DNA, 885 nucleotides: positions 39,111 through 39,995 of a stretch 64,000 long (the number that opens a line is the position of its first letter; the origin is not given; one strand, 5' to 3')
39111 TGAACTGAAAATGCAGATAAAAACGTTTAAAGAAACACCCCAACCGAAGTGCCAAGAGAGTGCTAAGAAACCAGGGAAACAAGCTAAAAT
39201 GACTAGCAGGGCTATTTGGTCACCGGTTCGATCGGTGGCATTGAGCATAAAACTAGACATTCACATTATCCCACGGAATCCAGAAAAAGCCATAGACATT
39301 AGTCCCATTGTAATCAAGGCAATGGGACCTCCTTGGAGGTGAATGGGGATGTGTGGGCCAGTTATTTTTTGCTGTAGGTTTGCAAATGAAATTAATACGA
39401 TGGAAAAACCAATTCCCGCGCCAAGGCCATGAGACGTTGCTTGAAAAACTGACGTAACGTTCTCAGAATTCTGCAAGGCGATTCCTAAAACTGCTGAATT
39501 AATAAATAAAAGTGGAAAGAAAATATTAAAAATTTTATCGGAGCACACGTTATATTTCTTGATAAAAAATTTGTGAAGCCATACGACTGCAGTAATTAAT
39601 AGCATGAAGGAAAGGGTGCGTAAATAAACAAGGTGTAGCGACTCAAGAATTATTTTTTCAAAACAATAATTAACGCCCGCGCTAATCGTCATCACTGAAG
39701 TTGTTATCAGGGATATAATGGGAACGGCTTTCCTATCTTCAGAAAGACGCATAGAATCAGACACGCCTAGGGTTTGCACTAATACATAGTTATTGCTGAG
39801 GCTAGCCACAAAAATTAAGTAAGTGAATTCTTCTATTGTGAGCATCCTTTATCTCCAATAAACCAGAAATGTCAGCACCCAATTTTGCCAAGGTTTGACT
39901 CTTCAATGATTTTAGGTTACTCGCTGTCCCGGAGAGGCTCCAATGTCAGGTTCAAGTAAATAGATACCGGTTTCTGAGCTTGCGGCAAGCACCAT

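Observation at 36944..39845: Stripped-down rnfA-rnfD-rnfG-rnfE operon: rnfB/rnfC absent and all four RnfA/RnfE Fe-S cysteine ligands replaced, flavin sites retained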

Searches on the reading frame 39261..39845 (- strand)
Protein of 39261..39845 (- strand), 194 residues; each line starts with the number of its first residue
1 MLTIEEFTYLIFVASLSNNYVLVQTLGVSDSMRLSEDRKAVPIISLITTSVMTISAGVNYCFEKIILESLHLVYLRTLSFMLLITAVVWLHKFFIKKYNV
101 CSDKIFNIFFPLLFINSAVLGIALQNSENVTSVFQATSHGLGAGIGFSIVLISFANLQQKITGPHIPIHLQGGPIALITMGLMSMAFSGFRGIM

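Call 3: search_protein_families(library=ncbifam, proteins=[window:39261-39845:-], max_evalue=0.001)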
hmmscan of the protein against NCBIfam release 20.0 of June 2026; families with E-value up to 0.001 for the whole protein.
window:39261-39845:- (194 aa): 10 families
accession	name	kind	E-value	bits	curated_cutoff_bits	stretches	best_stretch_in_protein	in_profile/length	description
NF003481.0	PRK05151.1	equivalog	2.8e-42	145.1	240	1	5-193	2-190/193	electron transport complex subunit RsxA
TIGR01943.1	rnfA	subfamily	3.9e-41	141.6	229.3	1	7-193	3-189/190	RnfABCDGE type electron transport complex subunit A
NF041835.1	rnfA_Methano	equivalog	1.5e-25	90.8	300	1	11-190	9-189/195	Rnf electron transport complex subunit RnfA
TIGR01940.1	nqrE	equivalog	5e-20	72.7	247.55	1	14-193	10-199/200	NADH:ubiquinone reductase (Na(+)-transporting) subunit E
NF002200.0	PRK01061.1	equivalog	1.1e-14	54.7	351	1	14-193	18-209/250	Na(+)-translocating NADH-quinone reductase subunit E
NF009108.0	PRK12456.1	equivalog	2.4e-14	53.9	398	1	11-193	8-197/199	Na(+)-translocating NADH-quinone reductase subunit E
NF009070.0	PRK12405.1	subfamily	2.5e-08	33.4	184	1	16-157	13-148/231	electron transport complex subunit RsxE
TIGR01948.1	rnfE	subfamily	3.7e-08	33.2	213.4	1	16-158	9-145/196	RnfABCDGE type electron transport complex subunit E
TIGR01939.1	nqrD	equivalog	7e-08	32.6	244.85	1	10-158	9-151/207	NADH:ubiquinone reductase (Na(+)-transporting) subunit D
NF006777.0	PRK09292.1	equivalog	1.3e-07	31.6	235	1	9-158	9-152/209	NADH:ubiquinone reductase (Na(+)-transporting) subunit D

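Call 4: search_protein_families(library=pfam, proteins=[window:39261-39845:-], max_evalue=0.001)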
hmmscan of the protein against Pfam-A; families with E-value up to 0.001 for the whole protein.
window:39261-39845:- (194 aa): 1 family
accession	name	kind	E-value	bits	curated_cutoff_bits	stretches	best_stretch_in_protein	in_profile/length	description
PF02508.19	Rnf-Nqr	-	1.6e-32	113.4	23.8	1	11-193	5-173/174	Rnf-Nqr subunit, membrane protein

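Call 7: search_solved_structures(query=window:39261-39845:-, show_alignments=3, max_evalue=0.001)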
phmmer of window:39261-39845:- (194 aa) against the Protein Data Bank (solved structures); distinct sequences matched with E-value up to 0.001: 6.
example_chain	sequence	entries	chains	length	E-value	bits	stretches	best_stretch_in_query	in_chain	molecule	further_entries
9eri_A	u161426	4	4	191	4.8e-30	108.3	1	9-193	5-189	Na(+)-translocating ferredoxin:NAD(+) oxidoreductase complex subunit A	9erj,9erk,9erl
7zc6_A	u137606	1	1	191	6e-28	101.5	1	9-193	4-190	RnfA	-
8ahx_A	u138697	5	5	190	8.8e-24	87.9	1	9-193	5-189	Ion-translocating oxidoreductase complex subunit A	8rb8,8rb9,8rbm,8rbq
7xk3_E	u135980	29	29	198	1.3e-12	51.5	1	17-193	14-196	Na(+)-translocating NADH-quinone reductase subunit E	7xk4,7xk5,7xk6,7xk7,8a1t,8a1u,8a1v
7zc6_E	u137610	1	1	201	1.5e-06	31.7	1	16-159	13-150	RnfE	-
7xk3_D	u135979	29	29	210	0.00066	23.1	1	6-156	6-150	Na(+)-translocating NADH-quinone reductase subunit D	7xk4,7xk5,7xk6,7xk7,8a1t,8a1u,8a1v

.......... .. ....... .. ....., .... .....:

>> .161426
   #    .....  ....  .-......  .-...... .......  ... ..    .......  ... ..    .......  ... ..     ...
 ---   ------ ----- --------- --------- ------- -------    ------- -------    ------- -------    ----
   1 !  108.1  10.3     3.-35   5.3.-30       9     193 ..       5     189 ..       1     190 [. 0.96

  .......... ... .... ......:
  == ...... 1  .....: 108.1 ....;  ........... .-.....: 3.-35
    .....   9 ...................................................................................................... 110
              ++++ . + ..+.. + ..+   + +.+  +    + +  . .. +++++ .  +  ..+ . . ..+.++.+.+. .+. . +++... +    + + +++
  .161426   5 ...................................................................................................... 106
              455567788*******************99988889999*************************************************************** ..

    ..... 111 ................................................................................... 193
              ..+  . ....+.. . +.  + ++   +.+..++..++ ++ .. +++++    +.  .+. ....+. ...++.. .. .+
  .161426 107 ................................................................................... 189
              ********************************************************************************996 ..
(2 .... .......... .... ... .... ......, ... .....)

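Call 9: find_homologous_proteins(query=window:39261-39845:-, max_evalue=0.00001)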
Query window:39261-39845:- (194 aa): 78 proteins with E <= 0.00001 among 406 candidates.
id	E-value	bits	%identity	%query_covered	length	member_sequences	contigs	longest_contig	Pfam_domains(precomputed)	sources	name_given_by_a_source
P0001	1.7e-116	405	99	100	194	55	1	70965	PF02508.20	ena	-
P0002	1.3e-87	311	78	100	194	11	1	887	PF02508.20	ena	-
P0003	2.8e-85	303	75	100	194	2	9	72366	PF02508.20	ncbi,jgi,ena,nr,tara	ncbi:MAG: hypothetical protein CBC09_02740 [Cellvibrionales bacterium TMED49]|nr:electron transport 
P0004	3.8e-54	202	89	56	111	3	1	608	PF02508.20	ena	-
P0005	1.4e-41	161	76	57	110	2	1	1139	PF02508.20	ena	-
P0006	1.9e-24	105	35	95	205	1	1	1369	PF02508.20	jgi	-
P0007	3.8e-24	104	35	95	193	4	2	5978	PF02508.20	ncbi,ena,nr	ncbi:MAG: electron transport complex subunit RsxA [Clostridia bacterium]|nr:electron transport compl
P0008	1.7e-23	102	34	95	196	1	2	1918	PF02508.20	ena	-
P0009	1.8e-23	102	34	92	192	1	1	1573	PF02508.20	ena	-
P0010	2.1e-23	101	35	95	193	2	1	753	PF02508.20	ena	-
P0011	4.4e-23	100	34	95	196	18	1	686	PF02508.20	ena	-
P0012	1.0e-22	99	33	91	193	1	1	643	PF02508.20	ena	-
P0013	1.2e-22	99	32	98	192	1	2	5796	PF02508.20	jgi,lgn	-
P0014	2.2e-22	98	32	98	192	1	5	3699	PF02508.20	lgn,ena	-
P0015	3.0e-22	98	32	98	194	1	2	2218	PF02508.20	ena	-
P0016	4.5e-22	97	32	98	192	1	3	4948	PF02508.20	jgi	-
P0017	5.0e-22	97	32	95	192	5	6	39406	PF02508.20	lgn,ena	-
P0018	5.1e-22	97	31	95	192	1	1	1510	PF02508.20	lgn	-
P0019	5.4e-22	97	33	95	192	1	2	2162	PF02508.20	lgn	-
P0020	6.1e-22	97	33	95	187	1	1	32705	PF02508.20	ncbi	-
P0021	6.1e-22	97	34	91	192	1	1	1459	PF02508.20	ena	-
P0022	7.5e-22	96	31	94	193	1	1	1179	PF02508.20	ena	-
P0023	8.4e-22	96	32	95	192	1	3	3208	PF02508.20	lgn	-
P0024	1.1e-21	96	32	97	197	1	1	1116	PF02508.20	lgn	-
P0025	1.2e-21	96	32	98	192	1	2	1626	PF02508.20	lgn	-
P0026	1.2e-21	96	32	95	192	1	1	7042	PF02508.20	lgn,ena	-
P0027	1.3e-21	96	32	95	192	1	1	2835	PF02508.20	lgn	-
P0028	2.3e-21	95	32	98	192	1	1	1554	PF02508.20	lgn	-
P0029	3.1e-21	94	31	95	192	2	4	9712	PF02508.20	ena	-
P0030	3.3e-21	94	32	98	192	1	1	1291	PF02508.20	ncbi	-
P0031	3.8e-21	94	32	98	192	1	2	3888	PF02508.20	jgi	-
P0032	3.8e-21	94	32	95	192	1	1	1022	PF02508.20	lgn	-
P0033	4.0e-21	94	33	95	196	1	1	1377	PF02508.20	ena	-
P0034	4.0e-21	94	33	95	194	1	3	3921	PF02508.20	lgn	-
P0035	4.5e-21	94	31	98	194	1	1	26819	PF02508.20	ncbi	-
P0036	4.6e-21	94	33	94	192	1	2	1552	PF02508.20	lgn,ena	-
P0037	7.1e-21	93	30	95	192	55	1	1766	PF02508.20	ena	-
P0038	7.1e-21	93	31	98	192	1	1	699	PF02508.20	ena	-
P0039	8.1e-21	93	32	98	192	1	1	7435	PF02508.20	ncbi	-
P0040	9.4e-21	93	32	92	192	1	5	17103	PF02508.20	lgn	-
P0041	1.1e-20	93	31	97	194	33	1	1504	PF02508.20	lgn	-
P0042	1.2e-20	92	30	95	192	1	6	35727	PF02508.20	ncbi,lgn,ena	-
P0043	1.2e-20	92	31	98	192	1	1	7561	PF02508.20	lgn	-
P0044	1.3e-20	92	32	92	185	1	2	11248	PF02508.20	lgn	-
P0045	1.3e-20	92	32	95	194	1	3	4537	PF02508.20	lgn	-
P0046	1.4e-20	92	32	97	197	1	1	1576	PF02508.20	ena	-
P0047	1.5e-20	92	31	95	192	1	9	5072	PF02508.20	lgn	-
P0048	1.7e-20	92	30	98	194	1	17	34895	PF02508.20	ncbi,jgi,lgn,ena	-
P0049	1.8e-20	92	31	98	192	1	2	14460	PF02508.20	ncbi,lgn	-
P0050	2.1e-20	92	31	98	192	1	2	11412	PF02508.20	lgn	-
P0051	2.2e-20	92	33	94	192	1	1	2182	PF02508.20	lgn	-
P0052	2.3e-20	92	31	98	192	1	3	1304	PF02508.20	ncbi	-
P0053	2.4e-20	91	30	98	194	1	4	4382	PF02508.20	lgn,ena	-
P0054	2.5e-20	91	32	95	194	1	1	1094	PF02508.20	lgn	-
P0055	4.7e-20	90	32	95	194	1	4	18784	PF02508.20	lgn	-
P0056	4.7e-20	90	32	95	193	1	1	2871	PF02508.20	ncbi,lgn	-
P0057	5.0e-20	90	32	95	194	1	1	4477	PF02508.20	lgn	-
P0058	5.7e-20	90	30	95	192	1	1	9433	PF02508.20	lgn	-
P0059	5.9e-20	90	32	95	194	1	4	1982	PF02508.20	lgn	-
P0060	6.0e-20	90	31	95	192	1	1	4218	PF02508.20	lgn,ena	-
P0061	6.1e-20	90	31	98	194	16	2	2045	PF02508.20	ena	-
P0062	6.3e-20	90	30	95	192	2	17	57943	PF02508.20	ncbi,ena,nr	ncbi:MAG: RnfABCDGE type electron transport complex subunit A [Clostridia bacterium]|nr:RnfABCDGE ty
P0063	8.3e-20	90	32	94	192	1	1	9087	PF02508.20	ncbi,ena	-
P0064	8.4e-20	90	31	98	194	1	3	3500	PF02508.20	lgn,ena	-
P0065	8.4e-20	90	30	95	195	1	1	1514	PF02508.20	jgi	jgi:electron transport complex protein RnfA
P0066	9.7e-20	89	33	93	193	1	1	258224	PF02508.20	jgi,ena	-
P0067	1.5e-19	89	30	98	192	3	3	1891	PF02508.20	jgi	-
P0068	1.7e-19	89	33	95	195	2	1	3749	PF02508.20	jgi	-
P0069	3.7e-19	88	31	95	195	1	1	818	PF02508.20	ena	-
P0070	4.2e-19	87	32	93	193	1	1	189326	PF02508.20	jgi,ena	jgi:electron transport complex, RnfABCDGE type, A subunit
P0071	4.9e-19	87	32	95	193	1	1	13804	PF02508.20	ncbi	-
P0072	1.1e-18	86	31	95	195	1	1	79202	PF02508.20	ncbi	-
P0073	1.2e-18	86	29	98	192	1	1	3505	PF02508.20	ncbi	-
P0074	1.9e-18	85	30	95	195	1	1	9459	PF02508.20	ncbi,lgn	-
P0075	1.1e-17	83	30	95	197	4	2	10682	PF02508.20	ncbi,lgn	-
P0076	7.7e-15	74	31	95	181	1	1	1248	PF02508.20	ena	-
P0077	2.1e-14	72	30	95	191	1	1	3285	PF02508.20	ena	-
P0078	2.3e-13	69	29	98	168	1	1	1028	PF02508.20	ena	-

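Call 36: search_protein_representatives(protein=window:39261-39845:-)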
Query: 194 residues. Proteins with E-value up to 0.001 (for the whole library): 1937; up to 1e-10: 552; up to 1e-30: 3. The best 150 are listed.
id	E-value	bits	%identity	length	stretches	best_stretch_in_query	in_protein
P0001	5.3e-117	404.6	99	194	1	1-194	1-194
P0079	6.0e-34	134.1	95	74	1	1-74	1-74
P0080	3.8e-33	131.5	39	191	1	6-193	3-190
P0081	9.7e-28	113.9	38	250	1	7-186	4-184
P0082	1.0e-27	113.8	35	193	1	6-193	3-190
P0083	8.4e-27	110.8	38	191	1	7-193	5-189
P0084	9.8e-26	107.3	35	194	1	6-193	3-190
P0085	1.6e-25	106.6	36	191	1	10-193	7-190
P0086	2.0e-25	106.3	35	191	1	11-193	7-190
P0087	8.6e-25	104.3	34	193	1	9-193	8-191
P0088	1.5e-24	103.4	34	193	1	6-193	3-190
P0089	2.2e-24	102.9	35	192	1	6-193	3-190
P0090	2.3e-24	102.8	36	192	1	10-192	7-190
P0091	2.7e-24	102.6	36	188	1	16-193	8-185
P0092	3.3e-24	102.3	38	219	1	7-167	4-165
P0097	5.6e-23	98.3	32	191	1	8-192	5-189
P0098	6.5e-23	98.1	34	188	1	7-190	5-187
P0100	1.0e-22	97.5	36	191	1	11-193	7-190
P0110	1.0e-21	94.2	32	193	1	8-191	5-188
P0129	1.2e-19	87.5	33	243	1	5-193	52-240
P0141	8.0e-19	84.8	29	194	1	3-193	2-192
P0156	4.3e-18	82.4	33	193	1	8-193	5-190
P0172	1.7e-17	80.5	33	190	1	11-193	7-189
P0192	6.4e-17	78.6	33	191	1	6-193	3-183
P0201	9.9e-17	78.0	28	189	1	9-190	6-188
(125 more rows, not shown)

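Call 38: list_cluster_members(proteins=[P0100, P0156, P0172, P0110, P0097, P0098, P0090, P0129, P0141, P0192])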
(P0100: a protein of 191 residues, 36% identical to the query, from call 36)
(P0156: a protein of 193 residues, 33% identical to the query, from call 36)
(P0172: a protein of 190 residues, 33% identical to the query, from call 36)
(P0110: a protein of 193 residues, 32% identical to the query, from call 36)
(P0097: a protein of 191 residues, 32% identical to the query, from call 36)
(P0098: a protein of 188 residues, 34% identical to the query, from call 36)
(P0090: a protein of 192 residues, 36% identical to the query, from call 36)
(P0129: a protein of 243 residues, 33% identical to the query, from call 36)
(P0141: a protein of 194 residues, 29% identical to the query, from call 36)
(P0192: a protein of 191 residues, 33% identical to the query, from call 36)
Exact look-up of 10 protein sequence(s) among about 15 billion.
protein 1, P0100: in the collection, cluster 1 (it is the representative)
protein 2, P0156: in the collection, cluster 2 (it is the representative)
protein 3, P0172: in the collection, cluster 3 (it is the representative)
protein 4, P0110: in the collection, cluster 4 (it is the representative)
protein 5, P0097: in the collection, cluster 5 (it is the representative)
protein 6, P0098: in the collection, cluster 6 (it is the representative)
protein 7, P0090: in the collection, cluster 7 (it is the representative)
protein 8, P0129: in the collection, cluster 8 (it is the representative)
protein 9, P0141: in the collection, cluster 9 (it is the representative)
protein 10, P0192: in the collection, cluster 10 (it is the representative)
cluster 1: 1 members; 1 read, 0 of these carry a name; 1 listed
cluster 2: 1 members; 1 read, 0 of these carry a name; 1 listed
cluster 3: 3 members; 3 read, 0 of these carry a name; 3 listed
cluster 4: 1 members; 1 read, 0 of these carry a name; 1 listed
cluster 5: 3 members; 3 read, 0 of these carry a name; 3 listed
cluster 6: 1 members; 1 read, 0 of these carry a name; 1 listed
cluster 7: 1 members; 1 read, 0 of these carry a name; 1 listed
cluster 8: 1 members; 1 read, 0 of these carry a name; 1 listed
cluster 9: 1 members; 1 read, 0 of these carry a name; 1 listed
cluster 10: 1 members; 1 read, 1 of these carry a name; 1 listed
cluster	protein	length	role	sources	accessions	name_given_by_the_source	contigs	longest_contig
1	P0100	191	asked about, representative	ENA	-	-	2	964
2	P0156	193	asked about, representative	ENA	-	-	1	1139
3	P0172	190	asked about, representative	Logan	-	-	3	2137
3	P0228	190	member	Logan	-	-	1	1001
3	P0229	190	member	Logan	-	-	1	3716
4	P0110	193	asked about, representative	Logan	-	-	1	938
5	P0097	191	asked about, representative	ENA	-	-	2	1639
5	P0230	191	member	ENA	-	-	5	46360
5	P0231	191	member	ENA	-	-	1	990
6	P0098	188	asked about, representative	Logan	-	-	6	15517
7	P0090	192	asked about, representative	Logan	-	-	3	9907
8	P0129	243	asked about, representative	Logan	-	-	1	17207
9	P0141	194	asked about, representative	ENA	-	-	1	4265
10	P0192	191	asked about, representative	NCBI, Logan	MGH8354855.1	MAG: Rnf-Nqr domain containing protein [Pseudomonas sp.]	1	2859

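Call 60: find_homologous_proteins(query=A1, max_evalue=1e-20)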
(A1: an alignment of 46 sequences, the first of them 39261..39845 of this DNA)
Query A1 (46 sequences) (194 aa, profile of the alignment): 41 proteins with E <= 1e-20 among 8000 candidates.
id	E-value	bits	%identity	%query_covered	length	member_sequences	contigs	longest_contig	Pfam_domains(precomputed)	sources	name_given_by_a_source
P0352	1.4e-62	229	35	98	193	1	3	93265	PF02508.20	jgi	jgi:electron transport complex protein RnfA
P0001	9.9e-62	226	99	100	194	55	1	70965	PF02508.20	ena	-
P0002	1.2e-61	226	78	100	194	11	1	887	PF02508.20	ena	-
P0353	1.6e-61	225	35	98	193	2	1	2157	PF02508.20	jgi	jgi:electron transport complex protein RnfA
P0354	2.2e-61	225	34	98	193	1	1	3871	PF02508.20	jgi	jgi:Na+-translocating ferredoxin:NAD+ oxidoreductase subunit A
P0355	4.3e-61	224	34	97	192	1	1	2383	PF02508.20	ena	-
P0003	5.1e-61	224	75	100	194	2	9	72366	PF02508.20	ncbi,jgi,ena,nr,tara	ncbi:MAG: hypothetical protein CBC09_02740 [Cellvibrionales bacterium TMED49]|nr:electron transport 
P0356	8.4e-61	223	32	98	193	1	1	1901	PF02508.20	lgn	-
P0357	1.2e-60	223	34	97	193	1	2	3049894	PF02508.20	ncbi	-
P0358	1.5e-60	222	32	98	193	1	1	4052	PF02508.20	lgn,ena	-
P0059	6.0e-60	220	32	95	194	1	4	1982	PF02508.20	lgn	-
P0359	6.7e-60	220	32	98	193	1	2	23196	PF02508.20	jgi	-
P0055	8.0e-60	220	32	95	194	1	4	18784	PF02508.20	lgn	-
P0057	9.3e-60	220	32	95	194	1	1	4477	PF02508.20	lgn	-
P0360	2.6e-59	218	33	97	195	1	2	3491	PF02508.20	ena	-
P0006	2.9e-59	218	35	95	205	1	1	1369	PF02508.20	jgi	-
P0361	2.9e-59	218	37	90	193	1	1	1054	PF02508.20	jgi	jgi:electron transport complex protein RnfA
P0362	4.3e-59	217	32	97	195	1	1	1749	PF02508.20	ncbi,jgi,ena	jgi:electron transport complex protein RnfA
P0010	7.0e-59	217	35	95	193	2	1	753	PF02508.20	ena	-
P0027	9.4e-59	216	32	95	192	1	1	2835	PF02508.20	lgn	-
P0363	1.2e-58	216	33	95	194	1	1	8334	PF02508.20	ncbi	-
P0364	1.4e-58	216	32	99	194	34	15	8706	PF02508.20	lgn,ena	-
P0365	4.3e-58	214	31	99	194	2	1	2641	PF02508.20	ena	-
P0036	5.7e-58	214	33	94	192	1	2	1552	PF02508.20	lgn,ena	-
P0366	1.5e-57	212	31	99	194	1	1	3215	PF02508.20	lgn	-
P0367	2.9e-57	211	32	99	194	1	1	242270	PF02508.20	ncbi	-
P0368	7.4e-57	210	31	94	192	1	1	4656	PF02508.20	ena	-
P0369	1.1e-56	210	32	95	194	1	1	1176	PF02508.20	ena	-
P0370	1.4e-56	209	31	95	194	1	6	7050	PF02508.20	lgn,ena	-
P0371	3.0e-56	208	30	95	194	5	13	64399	PF02508.20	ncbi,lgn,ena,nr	ncbi:MAG: RnfABCDGE type electron transport complex subunit A [Clostridia bacterium]|nr:RnfABCDGE ty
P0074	2.9e-54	202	30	95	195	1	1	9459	PF02508.20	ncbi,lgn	-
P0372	1.3e-52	196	39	95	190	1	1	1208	PF02508.20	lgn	-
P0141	7.5e-52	194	29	99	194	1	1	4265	PF02508.20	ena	-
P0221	1.3e-47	180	31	67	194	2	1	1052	PF02508.20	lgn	-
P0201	2.9e-46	176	27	95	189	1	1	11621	PF02508.20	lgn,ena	-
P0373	1.0e-45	174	28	95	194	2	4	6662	PF02508.20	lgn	-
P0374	1.3e-40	157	27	97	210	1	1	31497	PF02508.20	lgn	-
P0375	1.3e-38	151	26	97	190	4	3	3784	PF02508.20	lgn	-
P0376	4.4e-38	149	27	94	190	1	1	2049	PF02508.20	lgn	-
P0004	3.3e-32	130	89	56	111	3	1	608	PF02508.20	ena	-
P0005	1.6e-21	95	76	57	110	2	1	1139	PF02508.20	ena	-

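Call 62: find_encoding_contigs(protein=P0374, flank=7000, max_places=1)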
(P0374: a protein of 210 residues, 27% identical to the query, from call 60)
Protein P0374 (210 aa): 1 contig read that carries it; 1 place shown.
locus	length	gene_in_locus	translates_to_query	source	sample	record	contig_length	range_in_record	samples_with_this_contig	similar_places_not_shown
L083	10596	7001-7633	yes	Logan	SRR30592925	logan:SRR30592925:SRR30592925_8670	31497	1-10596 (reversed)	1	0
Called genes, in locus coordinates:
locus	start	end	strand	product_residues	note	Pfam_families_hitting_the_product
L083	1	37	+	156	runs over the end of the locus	-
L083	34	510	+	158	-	-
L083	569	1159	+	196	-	PF12685:SpoIIIAH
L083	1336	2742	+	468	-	PF04616:Glyco_hydro_43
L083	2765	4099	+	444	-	PF13375:RnfC_N, PF01512:Complex1_51K, PF12797:Fer4_2 (faint), PF10531:SLBB, PF13237:Fer4_10, PF12838:Fer4_7, PF13187:Fer4_9, PF13534:Fer4_17 (weak), +1 more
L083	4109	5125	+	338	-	PF03116:NQR2_RnfD_RnfE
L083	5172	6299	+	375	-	PF04205:FMN_bind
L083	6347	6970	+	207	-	PF02508:Rnf-Nqr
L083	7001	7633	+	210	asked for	PF02508:Rnf-Nqr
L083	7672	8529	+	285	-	-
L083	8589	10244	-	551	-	-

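Call 63: find_encoding_contigs(protein=P0201, flank=7000, max_places=1)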
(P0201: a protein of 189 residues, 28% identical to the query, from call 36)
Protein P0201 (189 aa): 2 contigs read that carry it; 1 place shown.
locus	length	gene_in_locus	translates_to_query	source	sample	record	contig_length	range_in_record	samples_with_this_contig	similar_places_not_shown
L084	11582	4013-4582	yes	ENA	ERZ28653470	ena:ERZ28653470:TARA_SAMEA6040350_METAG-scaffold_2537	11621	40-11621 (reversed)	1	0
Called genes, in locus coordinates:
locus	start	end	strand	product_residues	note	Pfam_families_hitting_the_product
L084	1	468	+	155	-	?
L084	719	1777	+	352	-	PF01294:Ribosomal_L13e (weak)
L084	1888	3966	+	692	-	PF00133:tRNA-synt_1 (weak), PF01921:tRNA-synt_1f (faint), PF09334:tRNA-synt_1g, PF01406:tRNA-synt_1e (weak), PF01588:tRNA_bind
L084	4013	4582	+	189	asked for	PF02508:Rnf-Nqr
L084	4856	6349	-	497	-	PF13375:RnfC_N, PF01512:Complex1_51K, PF10531:SLBB (weak), PF12838:Fer4_7, PF13183:Fer4_8 (weak), PF13187:Fer4_9, PF13237:Fer4_10 (weak), PF13534:Fer4_17 (weak), +3 more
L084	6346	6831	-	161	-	-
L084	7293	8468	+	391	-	PF13191:AAA_16, PF13401:AAA_22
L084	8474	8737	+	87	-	-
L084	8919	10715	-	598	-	PF03600:CitMHS, PF02080:TrkA_C, PF00939:Na_sulph_symp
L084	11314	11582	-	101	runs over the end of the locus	?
